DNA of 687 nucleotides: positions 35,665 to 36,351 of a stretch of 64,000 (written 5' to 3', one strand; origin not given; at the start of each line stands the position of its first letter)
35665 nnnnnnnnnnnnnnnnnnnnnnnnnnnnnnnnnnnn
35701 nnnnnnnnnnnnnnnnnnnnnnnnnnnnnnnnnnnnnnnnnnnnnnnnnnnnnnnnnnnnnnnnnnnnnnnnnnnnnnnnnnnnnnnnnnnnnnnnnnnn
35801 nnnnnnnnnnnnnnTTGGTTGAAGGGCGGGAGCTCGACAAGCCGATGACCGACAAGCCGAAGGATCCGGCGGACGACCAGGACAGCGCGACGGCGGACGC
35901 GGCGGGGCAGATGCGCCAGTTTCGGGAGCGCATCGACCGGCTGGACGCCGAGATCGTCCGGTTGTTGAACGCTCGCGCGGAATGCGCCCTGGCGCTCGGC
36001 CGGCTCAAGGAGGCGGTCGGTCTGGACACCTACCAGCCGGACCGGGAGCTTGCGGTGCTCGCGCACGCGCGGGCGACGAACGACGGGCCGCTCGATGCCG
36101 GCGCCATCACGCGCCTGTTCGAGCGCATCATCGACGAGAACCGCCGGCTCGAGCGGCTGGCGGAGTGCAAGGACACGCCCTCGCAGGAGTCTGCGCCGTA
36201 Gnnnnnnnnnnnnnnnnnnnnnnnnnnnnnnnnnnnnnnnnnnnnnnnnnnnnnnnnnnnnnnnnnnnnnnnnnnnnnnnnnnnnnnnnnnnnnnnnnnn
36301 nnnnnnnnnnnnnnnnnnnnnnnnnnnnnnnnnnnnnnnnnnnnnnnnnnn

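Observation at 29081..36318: Two sense-oriented repeat copies inside the aro-trp operon rewrite the C-termini of two enzymes to the same QESAP* tail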

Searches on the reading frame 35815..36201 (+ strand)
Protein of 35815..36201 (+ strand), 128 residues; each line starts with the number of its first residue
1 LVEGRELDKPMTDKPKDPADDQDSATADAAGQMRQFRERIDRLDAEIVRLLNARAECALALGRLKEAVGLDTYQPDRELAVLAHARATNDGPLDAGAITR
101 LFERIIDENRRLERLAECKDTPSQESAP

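Call 10: search_protein_families(library=pfam, proteins=[window:35815-36201:+])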
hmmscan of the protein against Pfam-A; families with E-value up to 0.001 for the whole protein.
window:35815-36201:+ (128 aa): 1 family
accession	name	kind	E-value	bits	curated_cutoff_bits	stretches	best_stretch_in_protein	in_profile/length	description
PF01817.26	CM_2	-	2.8e-21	76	27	1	37-113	2-79/80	Chorismate mutase type II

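Call 23: find_homologous_proteins(query=window:35845-36198:+, max_evalue=1e-8)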
Query seq(118 aa) (118 aa): 567 proteins with E <= 1e-8 among 608 candidates; the best 120 are listed.
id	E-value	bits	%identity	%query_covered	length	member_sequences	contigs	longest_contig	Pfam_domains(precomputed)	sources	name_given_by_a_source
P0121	5.8e-59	215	89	100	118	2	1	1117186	PF01817.27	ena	-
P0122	5.4e-58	212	91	94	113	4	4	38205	PF01817.27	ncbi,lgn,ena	-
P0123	2.4e-57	210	91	96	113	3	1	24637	PF01817.27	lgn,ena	-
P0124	1.1e-55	205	85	100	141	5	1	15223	PF01817.27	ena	-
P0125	2.3e-55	204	86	100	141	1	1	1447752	PF01817.27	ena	-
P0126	2.5e-54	200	85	99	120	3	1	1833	PF01817.27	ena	-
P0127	9.2e-54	198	85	97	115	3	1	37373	PF01817.27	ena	-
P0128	1.0e-52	195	88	96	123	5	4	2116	PF01817.27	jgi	jgi:chorismate mutase-like protein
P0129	1.7e-51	191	77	100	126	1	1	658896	PF01817.27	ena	-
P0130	1.3e-50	188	81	99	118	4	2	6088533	PF01817.27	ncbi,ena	-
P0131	2.2e-50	188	81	96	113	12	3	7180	PF01817.27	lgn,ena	-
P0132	2.5e-50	187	82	99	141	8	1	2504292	PF01817.27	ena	-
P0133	1.2e-47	179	81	96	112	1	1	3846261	PF01817.27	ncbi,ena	-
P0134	7.1e-42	160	87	77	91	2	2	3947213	PF01817.27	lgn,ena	-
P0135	2.4e-38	149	64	98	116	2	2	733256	PF01817.27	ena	-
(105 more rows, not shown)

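Call 26: find_encoding_contigs(protein=P0123, flank=1500, max_places=2)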
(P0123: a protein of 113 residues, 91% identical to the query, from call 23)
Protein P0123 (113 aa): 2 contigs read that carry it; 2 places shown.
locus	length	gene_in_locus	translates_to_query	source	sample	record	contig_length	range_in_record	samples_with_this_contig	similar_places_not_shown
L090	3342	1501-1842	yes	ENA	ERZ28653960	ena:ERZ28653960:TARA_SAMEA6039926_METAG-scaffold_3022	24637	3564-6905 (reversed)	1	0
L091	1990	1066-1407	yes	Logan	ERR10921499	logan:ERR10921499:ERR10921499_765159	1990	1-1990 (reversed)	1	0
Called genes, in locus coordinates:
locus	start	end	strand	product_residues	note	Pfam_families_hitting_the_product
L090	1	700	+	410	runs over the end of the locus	PF00291:PALP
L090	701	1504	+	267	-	PF00290:Trp_syntA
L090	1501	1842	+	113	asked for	PF01817:CM_2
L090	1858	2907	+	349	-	PF18152:DAHP_snth_FXD, PF00793:DAHP_synth_1, PF03102:NeuB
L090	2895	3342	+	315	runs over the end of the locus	PF02153:PDH_N, PF20463:PDH_C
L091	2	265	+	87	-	?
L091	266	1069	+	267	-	PF00290:Trp_syntA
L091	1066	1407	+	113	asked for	PF01817:CM_2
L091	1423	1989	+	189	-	?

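Call 28: find_encoding_contigs(protein=P0133, flank=10000, max_places=1)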
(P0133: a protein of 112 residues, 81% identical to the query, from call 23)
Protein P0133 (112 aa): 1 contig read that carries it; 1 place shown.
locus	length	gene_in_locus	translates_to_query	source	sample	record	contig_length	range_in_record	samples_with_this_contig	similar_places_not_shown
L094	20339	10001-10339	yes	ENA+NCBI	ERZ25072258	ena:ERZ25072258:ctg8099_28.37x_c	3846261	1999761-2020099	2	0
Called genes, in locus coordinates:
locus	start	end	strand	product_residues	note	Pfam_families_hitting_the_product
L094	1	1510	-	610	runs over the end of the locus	PF05580:Peptidase_S55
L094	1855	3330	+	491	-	PF01487:DHquinase_I, PF08501:Shikimate_dh_N, PF18317:SDH_C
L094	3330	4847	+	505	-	PF04715:, PF00425:Chorismate_bind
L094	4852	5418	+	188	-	PF00117:GATase, PF07722:Peptidase_C26 (weak)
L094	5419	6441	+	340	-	PF02885:Glycos_trans_3N, PF00591:Glycos_transf_3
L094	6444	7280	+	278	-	PF00218:IGPS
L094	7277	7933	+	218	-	PF00697:PRAI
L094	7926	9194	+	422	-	PF00291:PALP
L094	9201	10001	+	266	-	PF00290:Trp_syntA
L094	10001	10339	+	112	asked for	PF01817:CM_2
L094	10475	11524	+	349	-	PF18152:DAHP_snth_FXD, PF00793:DAHP_synth_1, PF03102:NeuB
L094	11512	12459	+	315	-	PF02153:PDH_N, PF20463:PDH_C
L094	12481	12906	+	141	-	PF14464:Prok-JAB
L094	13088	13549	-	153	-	-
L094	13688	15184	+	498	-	PF02789:Peptidase_M17_N, PF00883:Peptidase_M17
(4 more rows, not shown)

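Call 31: find_encoding_contigs(protein=P0121, flank=10000, max_places=1)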
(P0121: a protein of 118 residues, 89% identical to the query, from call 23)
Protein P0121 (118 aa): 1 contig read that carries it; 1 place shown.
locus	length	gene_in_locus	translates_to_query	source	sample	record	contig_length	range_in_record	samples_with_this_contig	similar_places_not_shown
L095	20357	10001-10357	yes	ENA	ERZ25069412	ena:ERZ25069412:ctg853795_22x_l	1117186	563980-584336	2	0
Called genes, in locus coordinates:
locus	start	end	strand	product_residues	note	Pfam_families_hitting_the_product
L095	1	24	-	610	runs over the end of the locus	PF05580:Peptidase_S55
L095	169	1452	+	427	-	PF07995:GSDH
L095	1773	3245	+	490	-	PF01487:DHquinase_I, PF08501:Shikimate_dh_N, PF18317:SDH_C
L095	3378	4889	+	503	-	PF04715:, PF00425:Chorismate_bind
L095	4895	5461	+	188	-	PF00117:GATase, PF07722:Peptidase_C26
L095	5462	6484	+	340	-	PF02885:Glycos_trans_3N, PF00591:Glycos_transf_3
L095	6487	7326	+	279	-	PF00218:IGPS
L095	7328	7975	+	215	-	PF00697:PRAI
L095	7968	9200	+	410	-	PF00291:PALP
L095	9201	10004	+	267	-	PF00290:Trp_syntA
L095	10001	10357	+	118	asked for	PF01817:CM_2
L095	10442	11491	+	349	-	PF18152:DAHP_snth_FXD, PF00793:DAHP_synth_1, PF03102:NeuB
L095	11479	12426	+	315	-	PF02153:PDH_N, PF20463:PDH_C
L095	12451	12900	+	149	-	PF14464:Prok-JAB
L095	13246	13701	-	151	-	-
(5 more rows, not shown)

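Call 32: find_encoding_contigs(protein=P0125, flank=10000, max_places=1)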
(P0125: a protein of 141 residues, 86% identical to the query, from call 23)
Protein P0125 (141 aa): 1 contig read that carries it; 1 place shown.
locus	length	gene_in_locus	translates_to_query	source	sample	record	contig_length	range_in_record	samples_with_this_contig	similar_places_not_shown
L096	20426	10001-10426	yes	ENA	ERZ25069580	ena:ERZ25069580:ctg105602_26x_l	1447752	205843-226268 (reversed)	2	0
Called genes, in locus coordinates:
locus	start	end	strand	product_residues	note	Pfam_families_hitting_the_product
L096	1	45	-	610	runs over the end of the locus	PF05580:Peptidase_S55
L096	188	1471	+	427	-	PF07995:GSDH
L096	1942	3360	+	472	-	PF01487:DHquinase_I, PF08501:Shikimate_dh_N, PF18317:SDH_C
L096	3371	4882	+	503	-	PF04715:, PF00425:Chorismate_bind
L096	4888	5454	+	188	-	PF00117:GATase, PF07722:Peptidase_C26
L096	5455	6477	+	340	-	PF02885:Glycos_trans_3N, PF00591:Glycos_transf_3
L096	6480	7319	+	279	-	PF00218:IGPS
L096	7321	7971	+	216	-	PF00697:PRAI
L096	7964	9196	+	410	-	PF00291:PALP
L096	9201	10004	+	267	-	PF00290:Trp_syntA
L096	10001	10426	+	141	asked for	PF01817:CM_2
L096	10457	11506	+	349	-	PF18152:DAHP_snth_FXD, PF00793:DAHP_synth_1, PF03102:NeuB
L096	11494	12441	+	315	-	PF02153:PDH_N, PF20463:PDH_C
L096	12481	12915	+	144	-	PF14464:Prok-JAB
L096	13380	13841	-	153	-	-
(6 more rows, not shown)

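Call 33: find_encoding_contigs(protein=P0130, flank=10000, max_places=1)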
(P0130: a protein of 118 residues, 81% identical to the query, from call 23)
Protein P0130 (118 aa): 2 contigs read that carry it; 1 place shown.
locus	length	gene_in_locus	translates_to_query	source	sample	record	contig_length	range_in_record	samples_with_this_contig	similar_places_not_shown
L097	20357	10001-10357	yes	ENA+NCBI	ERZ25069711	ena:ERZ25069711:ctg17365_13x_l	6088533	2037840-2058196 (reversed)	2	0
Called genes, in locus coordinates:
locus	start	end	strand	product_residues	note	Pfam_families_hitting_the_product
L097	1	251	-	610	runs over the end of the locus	PF05580:Peptidase_S55 (weak)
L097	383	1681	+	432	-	PF07995:GSDH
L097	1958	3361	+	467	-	PF01487:DHquinase_I, PF08501:Shikimate_dh_N, PF18317:SDH_C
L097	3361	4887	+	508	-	PF04715:, PF00425:Chorismate_bind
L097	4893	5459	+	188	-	PF00117:GATase, PF07722:Peptidase_C26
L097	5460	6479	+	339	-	PF02885:Glycos_trans_3N, PF00591:Glycos_transf_3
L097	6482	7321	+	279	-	PF00218:IGPS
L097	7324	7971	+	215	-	PF00697:PRAI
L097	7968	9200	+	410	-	PF00291:PALP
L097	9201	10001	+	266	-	PF00290:Trp_syntA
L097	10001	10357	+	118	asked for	PF01817:CM_2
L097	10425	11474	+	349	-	PF18152:DAHP_snth_FXD, PF00793:DAHP_synth_1, PF03102:NeuB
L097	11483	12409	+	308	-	PF02153:PDH_N, PF20463:PDH_C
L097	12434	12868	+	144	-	PF14464:Prok-JAB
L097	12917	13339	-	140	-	-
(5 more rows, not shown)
